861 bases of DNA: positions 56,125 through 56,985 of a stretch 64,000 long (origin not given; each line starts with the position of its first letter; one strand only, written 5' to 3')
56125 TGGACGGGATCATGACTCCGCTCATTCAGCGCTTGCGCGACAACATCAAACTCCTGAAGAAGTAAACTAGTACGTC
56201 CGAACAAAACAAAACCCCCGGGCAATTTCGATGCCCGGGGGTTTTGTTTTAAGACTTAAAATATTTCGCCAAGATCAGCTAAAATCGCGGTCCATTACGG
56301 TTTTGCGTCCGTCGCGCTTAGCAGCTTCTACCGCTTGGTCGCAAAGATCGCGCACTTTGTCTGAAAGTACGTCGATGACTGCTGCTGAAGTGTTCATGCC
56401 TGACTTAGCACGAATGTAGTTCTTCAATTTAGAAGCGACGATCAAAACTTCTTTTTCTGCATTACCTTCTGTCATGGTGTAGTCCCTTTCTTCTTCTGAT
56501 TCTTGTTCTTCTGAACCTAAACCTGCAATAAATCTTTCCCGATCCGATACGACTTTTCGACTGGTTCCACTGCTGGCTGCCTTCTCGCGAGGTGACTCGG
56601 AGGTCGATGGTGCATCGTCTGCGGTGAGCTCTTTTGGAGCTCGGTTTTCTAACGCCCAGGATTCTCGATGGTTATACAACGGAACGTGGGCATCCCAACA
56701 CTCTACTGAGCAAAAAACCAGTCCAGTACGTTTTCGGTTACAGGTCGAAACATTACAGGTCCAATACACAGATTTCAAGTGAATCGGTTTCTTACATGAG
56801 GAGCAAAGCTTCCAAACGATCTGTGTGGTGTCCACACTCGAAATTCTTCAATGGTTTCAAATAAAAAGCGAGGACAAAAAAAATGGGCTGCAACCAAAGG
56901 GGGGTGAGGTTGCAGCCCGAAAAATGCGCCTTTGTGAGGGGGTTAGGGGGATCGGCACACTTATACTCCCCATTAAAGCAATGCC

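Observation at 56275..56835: Histone-fold protein gene whose ORF carries a possible FCS/TRASH-like zinc-ribbon and acidic-linker N-terminal extension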

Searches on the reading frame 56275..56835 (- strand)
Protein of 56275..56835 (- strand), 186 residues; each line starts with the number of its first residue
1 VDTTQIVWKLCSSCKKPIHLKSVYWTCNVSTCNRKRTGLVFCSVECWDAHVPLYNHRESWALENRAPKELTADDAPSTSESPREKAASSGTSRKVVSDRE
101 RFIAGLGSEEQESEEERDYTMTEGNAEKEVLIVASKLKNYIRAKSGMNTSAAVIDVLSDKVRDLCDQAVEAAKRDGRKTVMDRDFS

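Call 3: search_protein_families(library=pfam, proteins=[window:56275-56835:-], max_evalue=10)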
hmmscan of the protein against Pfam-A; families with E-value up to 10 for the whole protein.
window:56275-56835:- (186 aa): 3 families
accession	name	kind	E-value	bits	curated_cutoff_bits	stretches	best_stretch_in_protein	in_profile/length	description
PF00808.29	CBFD_NFYB_HMF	-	0.0052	17.5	21.4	1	153-184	29-60/65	Histone-like transcription factor (CBF/NF-Y) and archaeal histone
PF09123.17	DUF1931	-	0.12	13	21.8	1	151-184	19-52/138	Domain of unknown function (DUF1931)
PF02269.22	TFIID-18kDa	-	0.14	12.7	27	1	148-185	23-60/93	Transcription initiation factor IID, 18kD subunit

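Call 6: find_homologous_proteins(query=window:56278-56835:-, max_evalue=0.001)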
Query window:56278-56835:- (186 aa): 3918 proteins with E <= 0.001 among 4059 candidates; the best 120 are listed.
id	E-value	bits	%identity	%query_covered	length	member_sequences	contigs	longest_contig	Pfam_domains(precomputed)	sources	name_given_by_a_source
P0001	6.9e-119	412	100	100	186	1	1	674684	-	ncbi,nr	ncbi:MAG: hypothetical protein JST80_06575 [Bdellovibrionales bacterium]|nr:hypothetical protein [Bd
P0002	1.1e-99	350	84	100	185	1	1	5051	-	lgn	-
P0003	4.3e-85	302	73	100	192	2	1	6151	-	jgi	jgi:hypothetical protein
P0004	1.2e-84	301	73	100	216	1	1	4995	-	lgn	-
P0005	4.8e-84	299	74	98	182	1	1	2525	-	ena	-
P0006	1.4e-83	297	71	99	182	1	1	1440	-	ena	-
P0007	6.4e-83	295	72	99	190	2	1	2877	-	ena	-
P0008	7.1e-81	289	69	100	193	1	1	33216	-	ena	-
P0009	8.7e-80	285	72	97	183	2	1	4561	-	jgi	jgi:histone H3/H4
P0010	1.1e-79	285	74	96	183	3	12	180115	-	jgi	jgi:histone H3/H4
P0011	4.6e-78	279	68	100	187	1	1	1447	-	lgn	-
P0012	7.5e-78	279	72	97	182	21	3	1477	-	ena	-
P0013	4.4e-77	276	77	88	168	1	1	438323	-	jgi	jgi:histone H3/H4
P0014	1.4e-76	275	70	99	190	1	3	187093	-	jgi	jgi:hypothetical protein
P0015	4.8e-76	273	70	98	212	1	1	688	-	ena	-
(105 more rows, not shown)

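Call 10: search_solved_structures(query=window:56278-56835:-, max_evalue=10, show_alignments=3)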
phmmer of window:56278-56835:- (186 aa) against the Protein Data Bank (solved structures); distinct sequences matched with E-value up to 10: 7.
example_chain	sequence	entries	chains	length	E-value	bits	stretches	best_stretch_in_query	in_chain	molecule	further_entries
8cmp_A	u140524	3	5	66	6e-14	55.9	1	128-185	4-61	CBFD_NFYB_HMF domain-containing protein | Transcription factor CBF/NF-Y/archaeal histone domain-containing protein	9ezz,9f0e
8fvx_A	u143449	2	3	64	7.9e-14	55.5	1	129-185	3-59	CBFD_NFYB_HMF domain-containing protein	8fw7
9qt0_A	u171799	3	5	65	5.5e-08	36.5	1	124-185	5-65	DUF1931 domain-containing protein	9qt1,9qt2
9f2c_A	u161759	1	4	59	0.0053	20.3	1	131-183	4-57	hypothetical protein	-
9qv5_A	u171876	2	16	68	0.17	15.4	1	137-185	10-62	Archaeal histone A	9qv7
9qv6_A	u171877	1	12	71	0.18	15.3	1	136-185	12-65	Archaeal histone A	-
7rro_H7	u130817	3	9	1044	2.1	11.8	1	91-175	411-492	Armadillo repeat containing 4 | Outer dynein arm-docking complex subunit 2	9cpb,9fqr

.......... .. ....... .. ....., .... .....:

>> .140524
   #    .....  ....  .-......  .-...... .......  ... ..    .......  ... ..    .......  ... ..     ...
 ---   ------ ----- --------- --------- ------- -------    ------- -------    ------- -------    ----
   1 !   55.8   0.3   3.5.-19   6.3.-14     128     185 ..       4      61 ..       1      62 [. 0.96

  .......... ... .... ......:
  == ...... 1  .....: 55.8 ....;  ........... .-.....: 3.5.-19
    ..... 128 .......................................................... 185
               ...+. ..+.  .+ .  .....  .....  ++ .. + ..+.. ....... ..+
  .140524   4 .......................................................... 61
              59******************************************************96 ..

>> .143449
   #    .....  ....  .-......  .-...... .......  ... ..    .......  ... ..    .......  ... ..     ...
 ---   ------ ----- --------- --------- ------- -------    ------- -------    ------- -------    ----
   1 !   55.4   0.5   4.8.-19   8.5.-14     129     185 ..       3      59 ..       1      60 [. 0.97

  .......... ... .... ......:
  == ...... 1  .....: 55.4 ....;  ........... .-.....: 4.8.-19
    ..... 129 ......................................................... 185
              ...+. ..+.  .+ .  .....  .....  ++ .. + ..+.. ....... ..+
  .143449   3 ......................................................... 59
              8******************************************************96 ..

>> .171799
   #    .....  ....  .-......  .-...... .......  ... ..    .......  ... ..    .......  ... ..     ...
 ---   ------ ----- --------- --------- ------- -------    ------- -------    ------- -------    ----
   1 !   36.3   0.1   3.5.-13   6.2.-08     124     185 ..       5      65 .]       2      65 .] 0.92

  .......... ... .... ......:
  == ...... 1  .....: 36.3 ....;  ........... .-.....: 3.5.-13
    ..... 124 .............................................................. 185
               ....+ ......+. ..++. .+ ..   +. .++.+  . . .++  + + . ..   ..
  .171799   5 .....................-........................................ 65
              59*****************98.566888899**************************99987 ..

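Call 17: find_related_loci(query=A1, collection=genome_contigs, flank=4000)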
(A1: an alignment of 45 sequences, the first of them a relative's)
Query A1 (186 aa) in genome_contigs; peptide patterns used: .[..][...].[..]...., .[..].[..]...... (x = any residue, [..] = any of these).
599 stretches matched a pattern (row limit reached: there are more); 578 encode a relative of the query (tblastn E <= 1e-3); the best 80 are kept; 80 distinct loci.
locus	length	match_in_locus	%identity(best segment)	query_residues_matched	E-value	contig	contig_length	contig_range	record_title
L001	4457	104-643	72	1-185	4e-86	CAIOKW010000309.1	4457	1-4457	MAG: Oligoflexia bacterium isolate Umea_bin-07902 genome assembly, contig: bin-07902:309/351, whole genome shotgun seque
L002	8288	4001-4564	69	1-186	4e-85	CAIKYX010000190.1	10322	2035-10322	MAG: Oligoflexia bacterium isolate VK_bin-3925 genome assembly, contig: bin-3925:190/278, whole genome shotgun sequence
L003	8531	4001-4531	73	7-186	2e-83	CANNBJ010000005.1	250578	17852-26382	MAG: Bdellovibrionales bacterium isolate ZE-Jul18-80 genome assembly, contig: ZE-Jul18-C14, whole genome shotgun sequenc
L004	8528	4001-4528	72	7-185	1e-82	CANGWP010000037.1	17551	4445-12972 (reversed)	MAG: Bdellovibrionales bacterium isolate RE-15aug16-115 genome assembly, contig: RE-15aug16-C4211, whole genome shotgun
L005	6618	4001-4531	71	7-186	5e-81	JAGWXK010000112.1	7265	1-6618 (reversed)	MAG: Bdellovibrionales bacterium isolate REEB465 contig-150_18332, whole genome shotgun sequence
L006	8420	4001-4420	65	7-185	2e-72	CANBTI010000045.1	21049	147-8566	MAG: Bdellovibrionales bacterium isolate JR-MC-C-240519-135 genome assembly, contig: JR-MC-C-240519-C2009, whole genome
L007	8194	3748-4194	63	1-186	6e-69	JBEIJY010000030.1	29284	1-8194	MAG: Bdellovibrionales bacterium isolate Sample-103-S77-bin-69 Sample_103_S77-bin_69-k141_1689329, whole genome shotgun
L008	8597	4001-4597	47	1-185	2e-54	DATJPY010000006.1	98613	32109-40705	MAG TPA_asm: Myxococcota bacterium isolate SMAG_U14925 k141_2637919, whole genome shotgun sequence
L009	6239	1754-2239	51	1-186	7e-54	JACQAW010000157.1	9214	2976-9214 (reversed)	MAG: Deltaproteobacteria bacterium isolate NC_groundwater_926_Pr1_S-0.2um_57_13 Montesol18-Sp2_coassembly_scaffold_25915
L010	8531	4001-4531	51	7-185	5e-54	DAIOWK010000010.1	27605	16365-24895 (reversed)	MAG TPA_asm: Myxococcota bacterium isolate CTOTU28693 NODE_782_length_27605_cov_4.862287, whole genome shotgun sequence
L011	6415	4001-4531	51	7-185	9e-54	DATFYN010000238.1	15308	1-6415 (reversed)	MAG TPA_asm: Myxococcota bacterium isolate SMAG_U9544 k141_1515853, whole genome shotgun sequence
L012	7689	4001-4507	48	1-185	3e-53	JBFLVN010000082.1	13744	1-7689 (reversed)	MAG: Bdellovibrionota bacterium isolate MAG007 MAG007_82, whole genome shotgun sequence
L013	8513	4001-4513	49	3-186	2e-51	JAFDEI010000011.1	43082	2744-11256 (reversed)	MAG: Deltaproteobacteria bacterium isolate Meg19_46_Bin_116 Meg19_46_Bin_116_scaffold_1127, whole genome shotgun sequenc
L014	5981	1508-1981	49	8-185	7e-51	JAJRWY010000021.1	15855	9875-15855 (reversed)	MAG: Candidatus Binatota bacterium isolate Dive96_bin2.95 k141_275897, whole genome shotgun sequence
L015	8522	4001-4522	47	3-185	1e-50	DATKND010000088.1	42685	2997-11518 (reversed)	MAG TPA_asm: Myxococcota bacterium isolate SMAG_U14728 k141_2512059, whole genome shotgun sequence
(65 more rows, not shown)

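Call 25: predict_structure(alignment_id=A1)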
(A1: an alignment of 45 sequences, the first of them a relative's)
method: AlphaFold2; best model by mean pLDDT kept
length: 186 residues; sequences in the alignment: 45
mean_pLDDT: 77.1   pTM: 0.42
mean pLDDT of the five models: 77.1, 77.0, 76.6, 76.2, 76.0
residues with pLDDT >= 90: 75; 70-90: 50; 50-70: 31; < 50: 30
segments of 3 or more residues with pLDDT < 50: 79-81, 83-93, 107-122
pLDDT, mean of each block of 10 residues (from residue 1): 81 95 94 80 96 90 93 62 44 57 54 40 55 76 89 84 93 95 91
secondary structure, 60 per line:
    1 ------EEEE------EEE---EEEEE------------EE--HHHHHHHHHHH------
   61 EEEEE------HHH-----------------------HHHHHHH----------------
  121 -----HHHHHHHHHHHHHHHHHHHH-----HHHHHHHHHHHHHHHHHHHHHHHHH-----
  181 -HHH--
elements in order: E7-10 E17-19 E23-27 H44-54 E61-65 H98-104 H126-145 H151-175

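Call 27: find_related_loci(query=A2, collection=metagenome_contigs, flank=3000)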
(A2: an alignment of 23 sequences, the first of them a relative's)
Query A2 (186 aa) in metagenome_contigs; peptide patterns used: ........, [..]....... (x = any residue, [..] = any of these).
600 stretches matched a pattern (row limit reached: there are more); 509 encode a relative of the query (tblastn E <= 1e-3); the best 80 are kept; 80 distinct loci.
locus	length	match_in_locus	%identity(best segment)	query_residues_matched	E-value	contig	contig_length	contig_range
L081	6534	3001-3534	76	7-185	4e-89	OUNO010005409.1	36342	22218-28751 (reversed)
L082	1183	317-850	72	4-185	3e-89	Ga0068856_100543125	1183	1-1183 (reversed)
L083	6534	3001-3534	73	6-186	1e-82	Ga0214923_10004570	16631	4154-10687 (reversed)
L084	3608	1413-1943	72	7-185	4e-81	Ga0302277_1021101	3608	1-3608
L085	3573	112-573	66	1-186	1e-77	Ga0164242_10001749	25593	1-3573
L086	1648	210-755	66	1-185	5e-79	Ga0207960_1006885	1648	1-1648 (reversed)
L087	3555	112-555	64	1-185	5e-74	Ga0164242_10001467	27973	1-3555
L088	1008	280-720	64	4-186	1e-78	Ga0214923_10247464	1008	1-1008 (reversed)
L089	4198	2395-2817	65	7-185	9e-73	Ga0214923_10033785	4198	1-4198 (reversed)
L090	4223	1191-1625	63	1-186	8e-72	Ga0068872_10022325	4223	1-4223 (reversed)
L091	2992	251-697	63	1-186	3e-71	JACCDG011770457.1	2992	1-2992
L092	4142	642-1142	52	8-185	2e-55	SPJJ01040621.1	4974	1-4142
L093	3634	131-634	52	8-185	1e-54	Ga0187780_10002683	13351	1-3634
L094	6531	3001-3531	49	7-185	3e-54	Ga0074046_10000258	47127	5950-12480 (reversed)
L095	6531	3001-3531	51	7-185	2e-54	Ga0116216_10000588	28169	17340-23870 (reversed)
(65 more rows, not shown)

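Call 29: fold_search(model_id=the predicted structure, library=pdb)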
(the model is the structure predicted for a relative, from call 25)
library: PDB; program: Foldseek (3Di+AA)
matches with E <= 10: 401; with E <= 0.001: 5
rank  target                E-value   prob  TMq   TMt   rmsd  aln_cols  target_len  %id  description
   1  9ezz_B                1.1e-04  1.00  0.30  0.84   1.9        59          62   58  Bacterial histone protein HBb from Bdellovibrio bacteriovorus bound to DNA (released 2024-06-26)
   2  9ezz_A                1.5e-04  1.00  0.29  0.85   1.5        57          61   58  Bacterial histone protein HBb from Bdellovibrio bacteriovorus bound to DNA (released 2024-06-26)
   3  9f0e_A                1.7e-04  1.00  0.29  0.87   1.5        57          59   58  Bacterial histone protein HBb from Bdellovibrio bacteriovorus bound to DNA (released 2024-06-26)
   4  8fvx                  1.8e-04  1.00  0.29  0.82   1.5        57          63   58  Histone from Bdellovibrio bacteriovorus (released 2023-08-30)
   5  8cmp                  3.9e-04  1.00  0.29  0.88   1.4        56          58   57  DNA-binding bacterial histone protein HBB from Bdellovibrio bacteriovorus (released 2024-03-06)
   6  9qt0_A                1.1e-02  1.00  0.28  0.83   1.7        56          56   43  DNA-binding bacterial histone HLp from Leptospira perolatii (released 2025-12-24)
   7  9qt1_A                2.8e-02  1.00  0.28  0.82   1.6        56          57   43  Bacterial histone HLp from Leptospira perolatii bound to DNA (released 2025-12-24)
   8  9f2c_A                7.5e-02  1.00  0.26  0.78   1.2        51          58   31  Archaeal histone protein HTkC from Thermococcus kodakarensis (released 2024-10-02)
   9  9f2c_B                1.1e-01  1.00  0.26  0.80   1.1        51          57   31  Archaeal histone protein HTkC from Thermococcus kodakarensis (released 2024-10-02)
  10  4e45_C                1.7e-01  0.97  0.25  0.43   2.9        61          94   16  Crystal structure of the hMHF1/hMHF2 Histone-Fold Tetramer in Complex with Fanconi Anemia Associated Helicase hFANCM (released 2013-03-20)
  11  4drb_G                1.9e-01  0.97  0.25  0.39   2.9        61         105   16  The crystal structure of FANCM bound MHF complex (released 2012-05-16)
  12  6kbb_D                2.0e-01  0.97  0.23  0.41   2.8        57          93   14  Role of the DEF/Y motif of Swc5 in histone H2A.Z deposition (released 2020-01-29)
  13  4ndy_I                2.2e-01  0.98  0.26  0.42   2.6        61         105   16  Human MHF1-MHF2 DNA complex (released 2014-01-22)
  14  4e45_A                2.3e-01  0.91  0.26  0.42   8.8        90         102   13  Crystal structure of the hMHF1/hMHF2 Histone-Fold Tetramer in Complex with Fanconi Anemia Associated Helicase hFANCM (released 2013-03-20)
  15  9qv6_A                2.5e-01  0.99  0.24  0.57   2.6        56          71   30  Asgard HHoB hypernucleosome in the closed state (released 2025-10-29)
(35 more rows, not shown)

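Call 64: find_encoding_contigs(protein=P0002, flank=2500, max_places=2)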
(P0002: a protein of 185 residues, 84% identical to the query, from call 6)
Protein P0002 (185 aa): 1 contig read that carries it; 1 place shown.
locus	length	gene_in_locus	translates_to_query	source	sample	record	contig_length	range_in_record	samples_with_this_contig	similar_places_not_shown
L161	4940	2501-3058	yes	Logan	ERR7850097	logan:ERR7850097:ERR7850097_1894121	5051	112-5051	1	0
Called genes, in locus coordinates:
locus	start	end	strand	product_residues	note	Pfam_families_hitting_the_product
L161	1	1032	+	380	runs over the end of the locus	?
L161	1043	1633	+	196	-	PF01914:MarC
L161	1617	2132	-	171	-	-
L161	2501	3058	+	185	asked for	-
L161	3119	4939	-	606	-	?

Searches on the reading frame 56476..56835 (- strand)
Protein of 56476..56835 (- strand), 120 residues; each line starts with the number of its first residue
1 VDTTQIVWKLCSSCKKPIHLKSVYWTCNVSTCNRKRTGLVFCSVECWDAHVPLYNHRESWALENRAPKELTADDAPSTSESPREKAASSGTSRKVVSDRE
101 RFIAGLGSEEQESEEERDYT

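Call 3: search_protein_families(library=pfam, proteins=[window:56476-56835:-], max_evalue=10)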
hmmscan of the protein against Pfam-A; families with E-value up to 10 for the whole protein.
window:56476-56835:- (120 aa): 1 family
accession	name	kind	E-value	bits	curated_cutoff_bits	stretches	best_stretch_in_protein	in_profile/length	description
PF04570.20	zf-FLZ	-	0.086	12.8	23.4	0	41-50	38-47/54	zinc-finger of the FCS-type, C2-C2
